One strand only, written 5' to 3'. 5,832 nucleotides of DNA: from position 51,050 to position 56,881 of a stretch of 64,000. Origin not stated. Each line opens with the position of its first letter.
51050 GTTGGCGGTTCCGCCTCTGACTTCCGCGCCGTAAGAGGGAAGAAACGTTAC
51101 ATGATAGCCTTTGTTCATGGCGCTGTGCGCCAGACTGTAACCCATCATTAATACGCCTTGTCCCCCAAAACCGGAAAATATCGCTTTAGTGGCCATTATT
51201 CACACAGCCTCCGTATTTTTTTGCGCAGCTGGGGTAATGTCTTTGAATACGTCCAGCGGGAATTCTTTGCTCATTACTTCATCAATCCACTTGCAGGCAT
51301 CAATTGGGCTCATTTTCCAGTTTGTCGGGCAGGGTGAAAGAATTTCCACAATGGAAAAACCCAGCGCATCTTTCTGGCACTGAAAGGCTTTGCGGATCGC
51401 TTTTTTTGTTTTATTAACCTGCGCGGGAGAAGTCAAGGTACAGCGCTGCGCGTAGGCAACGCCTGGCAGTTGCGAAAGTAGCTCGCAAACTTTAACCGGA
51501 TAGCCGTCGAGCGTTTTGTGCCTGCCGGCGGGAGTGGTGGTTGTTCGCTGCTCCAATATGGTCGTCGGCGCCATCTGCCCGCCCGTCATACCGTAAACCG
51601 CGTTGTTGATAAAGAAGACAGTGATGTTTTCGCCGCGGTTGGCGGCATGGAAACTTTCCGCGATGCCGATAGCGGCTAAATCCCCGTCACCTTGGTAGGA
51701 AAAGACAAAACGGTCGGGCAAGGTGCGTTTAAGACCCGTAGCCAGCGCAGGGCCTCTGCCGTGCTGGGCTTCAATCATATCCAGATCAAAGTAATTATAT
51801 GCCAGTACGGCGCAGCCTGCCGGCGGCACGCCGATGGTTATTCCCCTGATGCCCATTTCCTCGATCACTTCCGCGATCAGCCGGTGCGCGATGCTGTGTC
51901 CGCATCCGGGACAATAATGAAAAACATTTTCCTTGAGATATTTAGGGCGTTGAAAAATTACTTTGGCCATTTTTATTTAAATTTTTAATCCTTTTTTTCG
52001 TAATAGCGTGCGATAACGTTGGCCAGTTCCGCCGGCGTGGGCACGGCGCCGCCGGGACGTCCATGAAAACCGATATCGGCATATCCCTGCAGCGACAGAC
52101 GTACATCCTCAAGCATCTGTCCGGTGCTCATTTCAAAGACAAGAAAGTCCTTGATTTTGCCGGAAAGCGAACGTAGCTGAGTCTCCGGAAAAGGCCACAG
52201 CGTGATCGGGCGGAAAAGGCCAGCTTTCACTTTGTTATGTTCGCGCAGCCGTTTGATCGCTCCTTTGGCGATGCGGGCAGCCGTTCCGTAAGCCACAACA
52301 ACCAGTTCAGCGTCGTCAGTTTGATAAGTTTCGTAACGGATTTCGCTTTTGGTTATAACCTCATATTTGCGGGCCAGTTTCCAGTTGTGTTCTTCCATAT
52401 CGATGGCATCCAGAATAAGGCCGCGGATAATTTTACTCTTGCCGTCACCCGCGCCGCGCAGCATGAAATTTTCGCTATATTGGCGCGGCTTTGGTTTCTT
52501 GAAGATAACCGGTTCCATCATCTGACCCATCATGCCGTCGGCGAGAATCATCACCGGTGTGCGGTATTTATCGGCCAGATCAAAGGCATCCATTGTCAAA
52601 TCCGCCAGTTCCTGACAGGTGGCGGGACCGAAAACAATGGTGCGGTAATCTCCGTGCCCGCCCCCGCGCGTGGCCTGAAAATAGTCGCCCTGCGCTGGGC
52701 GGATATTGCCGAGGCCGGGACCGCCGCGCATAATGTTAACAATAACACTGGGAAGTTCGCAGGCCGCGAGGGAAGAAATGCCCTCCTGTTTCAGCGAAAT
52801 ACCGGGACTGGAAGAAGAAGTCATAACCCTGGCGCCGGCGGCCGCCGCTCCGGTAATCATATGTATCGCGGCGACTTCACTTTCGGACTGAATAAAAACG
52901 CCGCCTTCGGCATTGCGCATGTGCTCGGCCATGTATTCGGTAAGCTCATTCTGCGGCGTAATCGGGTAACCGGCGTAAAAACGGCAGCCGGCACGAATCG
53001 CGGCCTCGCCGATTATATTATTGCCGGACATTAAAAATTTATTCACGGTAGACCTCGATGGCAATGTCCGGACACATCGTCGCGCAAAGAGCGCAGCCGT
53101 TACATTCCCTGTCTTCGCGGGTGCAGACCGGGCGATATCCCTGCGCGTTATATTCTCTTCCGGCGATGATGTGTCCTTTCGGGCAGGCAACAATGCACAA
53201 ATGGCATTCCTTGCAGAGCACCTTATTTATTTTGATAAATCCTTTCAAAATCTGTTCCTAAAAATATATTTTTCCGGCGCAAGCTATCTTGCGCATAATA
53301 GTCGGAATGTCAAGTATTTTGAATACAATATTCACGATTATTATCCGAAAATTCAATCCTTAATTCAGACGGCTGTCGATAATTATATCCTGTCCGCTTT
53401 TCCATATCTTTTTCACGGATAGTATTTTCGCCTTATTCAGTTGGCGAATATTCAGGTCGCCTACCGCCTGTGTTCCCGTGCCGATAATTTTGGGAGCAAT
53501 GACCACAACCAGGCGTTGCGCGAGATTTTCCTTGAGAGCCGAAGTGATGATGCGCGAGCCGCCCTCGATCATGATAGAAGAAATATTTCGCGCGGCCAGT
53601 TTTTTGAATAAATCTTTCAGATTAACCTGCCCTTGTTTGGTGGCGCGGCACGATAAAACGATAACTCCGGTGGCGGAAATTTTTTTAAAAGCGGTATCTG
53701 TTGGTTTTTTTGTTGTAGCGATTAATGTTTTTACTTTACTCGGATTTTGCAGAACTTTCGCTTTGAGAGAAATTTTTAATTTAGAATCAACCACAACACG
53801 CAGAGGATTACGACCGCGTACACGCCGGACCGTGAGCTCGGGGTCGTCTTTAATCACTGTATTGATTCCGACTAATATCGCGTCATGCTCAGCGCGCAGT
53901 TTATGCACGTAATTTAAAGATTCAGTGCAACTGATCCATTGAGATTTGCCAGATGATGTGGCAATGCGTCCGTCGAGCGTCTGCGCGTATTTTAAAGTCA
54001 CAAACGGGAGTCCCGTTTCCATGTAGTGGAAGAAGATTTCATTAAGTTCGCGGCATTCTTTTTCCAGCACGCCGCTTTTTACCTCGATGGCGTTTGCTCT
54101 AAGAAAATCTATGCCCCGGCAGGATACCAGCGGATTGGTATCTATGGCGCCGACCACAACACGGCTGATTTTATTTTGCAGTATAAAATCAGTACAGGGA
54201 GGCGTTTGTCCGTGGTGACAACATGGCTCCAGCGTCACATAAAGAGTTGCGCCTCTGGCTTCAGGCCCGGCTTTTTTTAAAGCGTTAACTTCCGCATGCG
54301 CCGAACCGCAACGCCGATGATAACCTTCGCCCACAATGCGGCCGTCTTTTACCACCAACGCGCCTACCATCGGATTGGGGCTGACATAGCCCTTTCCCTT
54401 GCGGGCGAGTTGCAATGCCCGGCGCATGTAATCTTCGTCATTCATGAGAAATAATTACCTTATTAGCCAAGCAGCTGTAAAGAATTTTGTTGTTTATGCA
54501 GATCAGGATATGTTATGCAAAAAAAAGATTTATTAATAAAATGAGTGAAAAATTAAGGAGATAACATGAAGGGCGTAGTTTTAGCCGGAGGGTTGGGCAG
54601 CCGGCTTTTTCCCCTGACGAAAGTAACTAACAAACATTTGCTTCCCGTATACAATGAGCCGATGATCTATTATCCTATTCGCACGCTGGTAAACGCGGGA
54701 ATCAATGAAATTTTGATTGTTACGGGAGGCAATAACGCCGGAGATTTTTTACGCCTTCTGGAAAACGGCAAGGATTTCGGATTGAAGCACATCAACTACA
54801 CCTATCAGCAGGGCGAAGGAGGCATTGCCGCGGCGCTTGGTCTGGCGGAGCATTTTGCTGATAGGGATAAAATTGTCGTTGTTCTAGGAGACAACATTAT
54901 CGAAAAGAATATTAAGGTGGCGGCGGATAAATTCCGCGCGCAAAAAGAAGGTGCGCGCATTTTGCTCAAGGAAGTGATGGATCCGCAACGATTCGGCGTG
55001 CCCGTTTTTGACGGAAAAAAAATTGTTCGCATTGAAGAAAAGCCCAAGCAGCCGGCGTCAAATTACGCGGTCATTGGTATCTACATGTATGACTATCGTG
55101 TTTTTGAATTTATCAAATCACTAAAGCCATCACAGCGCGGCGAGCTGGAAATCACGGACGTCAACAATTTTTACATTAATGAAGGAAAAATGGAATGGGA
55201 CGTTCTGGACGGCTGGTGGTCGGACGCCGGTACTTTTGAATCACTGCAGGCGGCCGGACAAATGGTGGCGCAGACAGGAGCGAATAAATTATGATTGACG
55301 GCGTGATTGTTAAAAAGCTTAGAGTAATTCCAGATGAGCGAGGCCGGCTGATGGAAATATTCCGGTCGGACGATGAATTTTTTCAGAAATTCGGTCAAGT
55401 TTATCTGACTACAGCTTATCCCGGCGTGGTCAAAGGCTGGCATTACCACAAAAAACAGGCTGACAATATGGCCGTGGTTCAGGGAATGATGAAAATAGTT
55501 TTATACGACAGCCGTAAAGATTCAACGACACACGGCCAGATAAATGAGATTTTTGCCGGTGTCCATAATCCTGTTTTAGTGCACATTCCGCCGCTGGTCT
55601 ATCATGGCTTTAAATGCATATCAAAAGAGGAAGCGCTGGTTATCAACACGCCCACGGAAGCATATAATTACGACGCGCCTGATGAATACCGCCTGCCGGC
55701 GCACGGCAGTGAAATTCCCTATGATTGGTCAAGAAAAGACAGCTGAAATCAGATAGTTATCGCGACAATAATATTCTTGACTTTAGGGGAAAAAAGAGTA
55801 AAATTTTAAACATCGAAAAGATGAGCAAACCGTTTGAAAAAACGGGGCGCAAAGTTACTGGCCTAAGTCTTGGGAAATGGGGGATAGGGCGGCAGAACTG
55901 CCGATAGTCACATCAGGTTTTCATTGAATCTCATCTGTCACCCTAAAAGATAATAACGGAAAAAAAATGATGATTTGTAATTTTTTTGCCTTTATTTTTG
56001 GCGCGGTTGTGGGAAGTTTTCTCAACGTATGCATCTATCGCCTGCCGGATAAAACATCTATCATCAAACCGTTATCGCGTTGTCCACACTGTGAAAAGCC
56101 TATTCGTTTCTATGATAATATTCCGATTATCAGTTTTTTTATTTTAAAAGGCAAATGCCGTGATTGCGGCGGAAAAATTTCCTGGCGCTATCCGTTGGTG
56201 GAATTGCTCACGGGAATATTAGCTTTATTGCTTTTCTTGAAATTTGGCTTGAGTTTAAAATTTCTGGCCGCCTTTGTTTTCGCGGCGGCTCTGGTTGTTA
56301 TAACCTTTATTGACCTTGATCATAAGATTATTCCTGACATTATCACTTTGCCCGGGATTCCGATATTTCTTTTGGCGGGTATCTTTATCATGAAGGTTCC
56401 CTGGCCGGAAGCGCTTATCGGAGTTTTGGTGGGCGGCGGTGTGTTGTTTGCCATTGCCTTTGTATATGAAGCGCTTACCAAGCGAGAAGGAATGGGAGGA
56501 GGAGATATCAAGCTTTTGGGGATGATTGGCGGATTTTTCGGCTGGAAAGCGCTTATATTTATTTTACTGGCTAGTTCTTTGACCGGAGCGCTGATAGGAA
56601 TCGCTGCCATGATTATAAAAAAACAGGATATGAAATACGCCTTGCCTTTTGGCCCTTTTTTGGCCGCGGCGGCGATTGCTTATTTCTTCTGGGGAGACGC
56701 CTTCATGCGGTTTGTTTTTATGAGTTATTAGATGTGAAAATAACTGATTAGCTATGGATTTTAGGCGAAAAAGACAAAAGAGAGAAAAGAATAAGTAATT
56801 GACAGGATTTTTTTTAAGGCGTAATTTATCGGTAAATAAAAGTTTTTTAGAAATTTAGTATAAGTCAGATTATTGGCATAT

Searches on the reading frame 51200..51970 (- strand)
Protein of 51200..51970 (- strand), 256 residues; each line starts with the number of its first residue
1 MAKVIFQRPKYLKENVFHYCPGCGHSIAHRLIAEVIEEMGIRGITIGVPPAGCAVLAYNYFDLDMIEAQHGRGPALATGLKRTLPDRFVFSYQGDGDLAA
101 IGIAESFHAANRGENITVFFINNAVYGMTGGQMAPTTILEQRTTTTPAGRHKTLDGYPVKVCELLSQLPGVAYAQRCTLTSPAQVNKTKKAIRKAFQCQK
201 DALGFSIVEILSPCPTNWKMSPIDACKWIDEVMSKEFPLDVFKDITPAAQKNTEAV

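Call 35: search_protein_families(library=pfam, proteins=[window:51200-51970:-], max_evalue=0.00001)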
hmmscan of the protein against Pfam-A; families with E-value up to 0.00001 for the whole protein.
window:51200-51970:- (256 aa): 1 family
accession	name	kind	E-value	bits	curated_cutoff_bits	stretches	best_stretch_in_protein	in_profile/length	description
PF02775.26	TPP_enzyme_C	-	2.6e-19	69.9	21.9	1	59-202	20-143/151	Thiamine pyrophosphate enzyme, C-terminal TPP binding domain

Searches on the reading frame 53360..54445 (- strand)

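Call 6: search_protein_families(library=pfam, proteins=[window:53360-54445:-], max_evalue=0.01)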
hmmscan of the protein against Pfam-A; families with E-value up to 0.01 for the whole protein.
window:53360-54445:- (361 aa): 4 families
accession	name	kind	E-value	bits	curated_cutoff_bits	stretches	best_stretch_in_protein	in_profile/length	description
PF01872.23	RibD_C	-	3e-53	181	24.1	1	147-355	1-196/197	RibD C-terminal domain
PF00383.29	dCMP_cyt_deam_1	-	7e-21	74.5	25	1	2-99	3-101/102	Cytidine and deoxycytidylate deaminase zinc-binding region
PF14437.12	MafB19-deam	-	1.2e-13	51.6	27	1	1-140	1-139/142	MafB19-like deaminase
PF18785.7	Inv-AAD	-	0.00039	20.7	26.5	0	64-123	52-115/129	Invertebrate-AID/APOBEC-deaminase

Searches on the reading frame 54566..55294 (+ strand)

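Call 6: search_protein_families(library=pfam, proteins=[window:54566-55294:+], max_evalue=0.01)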
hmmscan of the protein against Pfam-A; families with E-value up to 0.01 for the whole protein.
window:54566-55294:+ (242 aa): 2 families
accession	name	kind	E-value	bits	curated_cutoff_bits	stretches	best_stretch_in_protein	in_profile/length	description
PF00483.29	NTP_transferase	-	1.9e-57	195.1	21.2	1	2-235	1-243/245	Nucleotidyl transferase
PF12804.13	NTP_transf_3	-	9.3e-11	42.6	27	1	3-111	1-97/160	MobA-like NTP transferase domain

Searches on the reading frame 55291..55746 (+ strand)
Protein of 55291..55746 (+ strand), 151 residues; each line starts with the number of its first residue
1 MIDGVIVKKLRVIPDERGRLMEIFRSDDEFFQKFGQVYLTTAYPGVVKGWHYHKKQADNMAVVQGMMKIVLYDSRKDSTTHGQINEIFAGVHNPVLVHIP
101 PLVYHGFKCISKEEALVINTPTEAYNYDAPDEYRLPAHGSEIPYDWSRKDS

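Call 6: search_protein_families(library=pfam, proteins=[window:55291-55746:+], max_evalue=0.01)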
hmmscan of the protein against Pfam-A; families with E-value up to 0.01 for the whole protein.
window:55291-55746:+ (151 aa): 4 families
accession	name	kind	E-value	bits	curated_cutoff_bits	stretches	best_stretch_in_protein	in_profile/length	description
PF00908.23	dTDP_sugar_isom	-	3.3e-16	59.9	27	1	2-149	4-159/168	dTDP-4-dehydrorhamnose 3,5-epimerase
PF14667.12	Polysacc_synt_C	-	4.8e-15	56.1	28.7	1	15-133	3-111/111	Polysaccharide biosynthesis C-terminal domain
PF05523.17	FdtA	-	9.8e-06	25.8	23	1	6-92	4-88/131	WxcM-like, C-terminal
PF07883.17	Cupin_2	-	0.0089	16.2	27.2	0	43-75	6-36/70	Cupin domain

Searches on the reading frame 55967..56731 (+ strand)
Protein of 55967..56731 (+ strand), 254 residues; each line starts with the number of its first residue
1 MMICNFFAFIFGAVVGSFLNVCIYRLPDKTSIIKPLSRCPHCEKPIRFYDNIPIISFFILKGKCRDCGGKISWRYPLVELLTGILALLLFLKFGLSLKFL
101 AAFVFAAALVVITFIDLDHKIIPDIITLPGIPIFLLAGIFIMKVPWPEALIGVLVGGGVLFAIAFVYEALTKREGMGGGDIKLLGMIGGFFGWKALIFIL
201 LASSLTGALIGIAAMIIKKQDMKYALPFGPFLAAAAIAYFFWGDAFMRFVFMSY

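Call 6: search_protein_families(library=pfam, proteins=[window:55967-56731:+], max_evalue=0.01)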
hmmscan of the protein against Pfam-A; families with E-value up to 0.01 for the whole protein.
window:55967-56731:+ (254 aa): 2 families
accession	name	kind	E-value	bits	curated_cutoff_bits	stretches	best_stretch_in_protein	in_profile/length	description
PF06750.18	A24_N_bact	-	1.2e-37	128.3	23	1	10-93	1-84/84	Bacterial Peptidase A24 N-terminal domain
PF01478.23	Peptidase_A24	-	7.1e-23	81.5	26.5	1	103-212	1-104/104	Type IV leader peptidase family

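Call 8: find_encoding_contigs(protein=window:55967-56731:+, flank=3000, max_places=6)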
Protein window:55967-56731:+ (254 aa): 3 contigs read that carry it; 2 places shown.
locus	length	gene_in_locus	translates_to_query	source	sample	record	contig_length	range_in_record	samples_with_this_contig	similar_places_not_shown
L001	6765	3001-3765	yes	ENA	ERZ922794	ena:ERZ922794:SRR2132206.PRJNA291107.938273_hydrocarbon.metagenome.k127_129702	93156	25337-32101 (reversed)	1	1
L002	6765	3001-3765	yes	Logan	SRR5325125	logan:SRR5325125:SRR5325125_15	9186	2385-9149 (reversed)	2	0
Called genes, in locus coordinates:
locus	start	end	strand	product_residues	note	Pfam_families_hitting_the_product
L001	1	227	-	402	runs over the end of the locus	PF01855:POR_N, PF17147:PFOR_II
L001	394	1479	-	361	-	PF00383:dCMP_cyt_deam_1, PF14437:MafB19-deam, PF01872:RibD_C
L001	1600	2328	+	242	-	PF00483:NTP_transferase, PF12804:NTP_transf_3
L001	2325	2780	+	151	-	PF00908:dTDP_sugar_isom, PF05523:FdtA (weak), PF14667:Polysacc_synt_C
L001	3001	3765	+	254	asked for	PF06750:A24_N_bact, PF01478:Peptidase_A24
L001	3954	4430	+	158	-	PF07963:N_methyl (weak)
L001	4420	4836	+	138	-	-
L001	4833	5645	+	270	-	PF07963:N_methyl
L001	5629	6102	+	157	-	PF14341:PilX_N (faint)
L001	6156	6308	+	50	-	-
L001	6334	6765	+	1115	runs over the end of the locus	PF05567:T4P_PilY1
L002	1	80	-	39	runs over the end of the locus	?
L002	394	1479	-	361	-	PF00383:dCMP_cyt_deam_1, PF14437:MafB19-deam, PF01872:RibD_C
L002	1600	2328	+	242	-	PF00483:NTP_transferase, PF12804:NTP_transf_3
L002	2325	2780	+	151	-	PF00908:dTDP_sugar_isom, PF05523:FdtA (weak), PF14667:Polysacc_synt_C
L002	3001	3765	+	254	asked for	PF06750:A24_N_bact, PF01478:Peptidase_A24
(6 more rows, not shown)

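Call 9: find_related_loci(query=window:55967-56731:+, collection=genome_contigs, flank=4000)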
Query window:55967-56731:+ (254 aa) in genome_contigs; peptide patterns used: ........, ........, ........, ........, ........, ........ (x = any residue, [..] = any of these).
330 stretches matched a pattern; 254 encode a relative of the query (tblastn E <= 1e-3); the best 80 are kept; 80 distinct loci.
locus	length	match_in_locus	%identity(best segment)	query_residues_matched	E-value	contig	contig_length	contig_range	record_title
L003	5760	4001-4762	84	1-254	3e-142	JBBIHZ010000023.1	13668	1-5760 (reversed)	MAG: Deltaproteobacteria bacterium isolate BR2S70218_bin_126 NODE_3721_length_13668_cov_3.503342, whole genome shotgun s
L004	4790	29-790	84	1-254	3e-142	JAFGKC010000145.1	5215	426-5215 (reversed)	MAG: Syntrophaceae bacterium isolate Zod_Metabat.309 k87_9488609, whole genome shotgun sequence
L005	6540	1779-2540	84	1-254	3e-138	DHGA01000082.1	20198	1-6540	MAG TPA_asm: Syntrophaceae bacterium UBA4810 UBA4810_contig_5992, whole genome shotgun sequence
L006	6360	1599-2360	83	1-254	7e-137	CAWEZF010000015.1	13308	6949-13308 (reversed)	MAG: uncultured delta proteobacterium isolate MFD04716.bin.2.259 genome assembly, contig: contig_73105, whole genome sho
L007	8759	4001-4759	77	2-254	2e-132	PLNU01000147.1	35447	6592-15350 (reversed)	MAG: Syntrophaceae bacterium isolate fen_1160 73.20120800_E1X.10_contig_2756, whole genome shotgun sequence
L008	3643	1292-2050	77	2-254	2e-134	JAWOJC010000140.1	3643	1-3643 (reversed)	MAG: Smithellaceae bacterium isolate CWP6-1.bin.28 k191_2349782, whole genome shotgun sequence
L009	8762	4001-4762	76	1-254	1e-130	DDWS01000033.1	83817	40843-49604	MAG TPA_asm: Syntrophaceae bacterium UBA2280 UBA2280_contig_5631, whole genome shotgun sequence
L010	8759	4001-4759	74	2-254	2e-127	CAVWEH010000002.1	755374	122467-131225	MAG: uncultured delta proteobacterium isolate MFD01299.bin.1.95 genome assembly, contig: contig_14311, whole genome shot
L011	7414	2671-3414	74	3-250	8e-127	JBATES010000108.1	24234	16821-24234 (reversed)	MAG: Smithella sp. isolate MFD10098_ilm_asm_bin11 k127_29401, whole genome shotgun sequence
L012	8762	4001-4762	75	1-254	1e-126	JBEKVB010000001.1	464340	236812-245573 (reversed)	MAG: Smithellaceae bacterium isolate SPRUCE 595 SPRUCE_595_1, whole genome shotgun sequence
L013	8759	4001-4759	76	2-254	3e-125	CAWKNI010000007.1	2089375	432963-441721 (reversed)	MAG: uncultured delta proteobacterium isolate MFD01231.bin.1.87 genome assembly, contig: contig_69, whole genome shotgun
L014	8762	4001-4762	80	1-254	2e-125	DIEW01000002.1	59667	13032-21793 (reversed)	MAG TPA_asm: Syntrophaceae bacterium UBA5764 UBA5764_contig_6372, whole genome shotgun sequence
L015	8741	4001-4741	75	2-248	6e-125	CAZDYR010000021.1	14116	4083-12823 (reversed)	MAG TPA_asm: uncultured Smithella sp. isolate binchicken_co269_128 genome assembly, contig: NODE_4129_length_14116_cov_5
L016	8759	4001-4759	74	2-254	4e-124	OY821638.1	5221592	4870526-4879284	MAG: Smithellaceae bacterium isolate 7d888188-1d27-4603-a379-950c855845c6 genome assembly, chromosome: 1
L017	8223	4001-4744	73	7-254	7e-124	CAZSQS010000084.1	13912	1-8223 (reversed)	MAG TPA_asm: uncultured Smithella sp. isolate SRP263991_co2_36 genome assembly, contig: NODE_6080_length_13912_cov_25.49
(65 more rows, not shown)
